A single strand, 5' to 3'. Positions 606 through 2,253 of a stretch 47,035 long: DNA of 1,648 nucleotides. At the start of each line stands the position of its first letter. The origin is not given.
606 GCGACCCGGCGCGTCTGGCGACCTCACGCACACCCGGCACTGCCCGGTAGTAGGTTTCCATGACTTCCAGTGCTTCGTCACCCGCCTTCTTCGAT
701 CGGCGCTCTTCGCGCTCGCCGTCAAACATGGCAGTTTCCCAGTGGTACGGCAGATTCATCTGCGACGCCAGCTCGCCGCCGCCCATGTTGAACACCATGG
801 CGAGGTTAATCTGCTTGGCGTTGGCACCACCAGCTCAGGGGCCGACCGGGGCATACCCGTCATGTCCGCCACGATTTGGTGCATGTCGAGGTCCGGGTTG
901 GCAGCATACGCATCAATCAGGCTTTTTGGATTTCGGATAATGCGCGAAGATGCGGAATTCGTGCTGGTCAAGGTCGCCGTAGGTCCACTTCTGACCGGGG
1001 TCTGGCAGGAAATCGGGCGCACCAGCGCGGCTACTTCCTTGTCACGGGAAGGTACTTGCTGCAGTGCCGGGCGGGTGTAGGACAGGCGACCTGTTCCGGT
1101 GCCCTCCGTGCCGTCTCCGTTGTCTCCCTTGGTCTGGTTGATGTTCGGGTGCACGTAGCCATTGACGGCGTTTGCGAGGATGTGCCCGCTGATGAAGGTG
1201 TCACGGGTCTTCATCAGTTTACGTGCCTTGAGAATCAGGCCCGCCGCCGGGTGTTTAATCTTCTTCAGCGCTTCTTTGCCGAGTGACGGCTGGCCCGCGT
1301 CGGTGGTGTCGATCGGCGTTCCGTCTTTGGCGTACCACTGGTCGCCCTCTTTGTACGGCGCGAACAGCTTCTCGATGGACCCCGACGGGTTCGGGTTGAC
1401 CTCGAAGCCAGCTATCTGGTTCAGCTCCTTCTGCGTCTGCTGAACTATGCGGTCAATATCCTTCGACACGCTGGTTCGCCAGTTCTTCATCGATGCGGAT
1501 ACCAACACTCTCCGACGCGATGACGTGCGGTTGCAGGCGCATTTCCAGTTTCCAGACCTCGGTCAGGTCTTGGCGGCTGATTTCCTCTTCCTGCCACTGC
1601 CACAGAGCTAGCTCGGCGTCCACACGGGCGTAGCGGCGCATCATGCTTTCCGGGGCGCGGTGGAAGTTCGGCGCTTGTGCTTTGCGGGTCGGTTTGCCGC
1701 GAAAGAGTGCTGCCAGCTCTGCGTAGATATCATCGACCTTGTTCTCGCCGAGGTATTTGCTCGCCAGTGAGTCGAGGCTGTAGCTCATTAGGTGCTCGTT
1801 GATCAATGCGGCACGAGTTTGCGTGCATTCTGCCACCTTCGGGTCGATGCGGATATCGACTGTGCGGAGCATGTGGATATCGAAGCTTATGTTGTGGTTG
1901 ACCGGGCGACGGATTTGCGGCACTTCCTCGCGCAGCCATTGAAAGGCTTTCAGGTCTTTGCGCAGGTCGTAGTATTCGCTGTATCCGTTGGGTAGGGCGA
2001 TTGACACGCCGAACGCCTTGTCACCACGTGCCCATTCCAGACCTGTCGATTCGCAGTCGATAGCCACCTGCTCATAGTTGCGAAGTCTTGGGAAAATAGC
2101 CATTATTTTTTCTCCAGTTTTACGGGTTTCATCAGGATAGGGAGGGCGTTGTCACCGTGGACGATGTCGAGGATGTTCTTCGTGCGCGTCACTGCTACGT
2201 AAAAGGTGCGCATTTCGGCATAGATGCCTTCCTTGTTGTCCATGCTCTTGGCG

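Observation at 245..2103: Family-A polymerase with 3'-5' exonuclease as the candidate Z-specific replicase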

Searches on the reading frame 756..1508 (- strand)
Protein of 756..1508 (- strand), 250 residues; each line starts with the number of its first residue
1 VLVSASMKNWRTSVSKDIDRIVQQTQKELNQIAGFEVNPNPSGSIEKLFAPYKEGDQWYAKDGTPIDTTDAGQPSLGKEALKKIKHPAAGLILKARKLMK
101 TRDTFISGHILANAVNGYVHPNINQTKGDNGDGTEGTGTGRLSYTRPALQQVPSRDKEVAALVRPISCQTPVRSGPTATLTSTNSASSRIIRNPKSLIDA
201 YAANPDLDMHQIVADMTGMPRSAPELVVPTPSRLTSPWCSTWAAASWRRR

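Call 6: search_protein_families(library=pfam, proteins=[window:756-1508:-], max_evalue=0.01)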
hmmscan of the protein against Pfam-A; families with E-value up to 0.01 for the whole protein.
window:756-1508:- (250 aa): 1 family
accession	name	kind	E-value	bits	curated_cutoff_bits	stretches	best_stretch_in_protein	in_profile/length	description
PF00476.26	DNA_pol_A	-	7.2e-13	48.7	34.3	1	13-160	6-139/381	DNA polymerase family A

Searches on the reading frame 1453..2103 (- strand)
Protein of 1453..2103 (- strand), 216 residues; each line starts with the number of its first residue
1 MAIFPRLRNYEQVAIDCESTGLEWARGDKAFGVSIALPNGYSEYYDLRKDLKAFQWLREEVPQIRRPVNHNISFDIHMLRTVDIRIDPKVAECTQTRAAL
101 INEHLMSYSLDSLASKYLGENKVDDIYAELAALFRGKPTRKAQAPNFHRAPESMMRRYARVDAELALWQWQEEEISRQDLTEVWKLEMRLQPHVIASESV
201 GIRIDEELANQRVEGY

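Call 6: search_protein_families(library=pfam, proteins=[window:1453-2103:-], max_evalue=0.01)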
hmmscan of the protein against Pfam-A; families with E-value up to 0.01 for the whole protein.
window:1453-2103:- (216 aa): 2 families
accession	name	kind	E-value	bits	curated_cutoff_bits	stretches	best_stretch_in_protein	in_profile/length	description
PF01612.26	DNA_pol_A_exo1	-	3.8e-11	43.5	23.6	1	5-165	15-160/173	3'-5' exonuclease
PF00929.31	RNase_T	-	0.0022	19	24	0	65-122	85-148/164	Exonuclease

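Call 48: find_encoding_contigs(protein=window:1453-2103:-, flank=3000, max_places=4)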
Protein window:1453-2103:- (216 aa): no gene with exactly this product is on record in the collection.
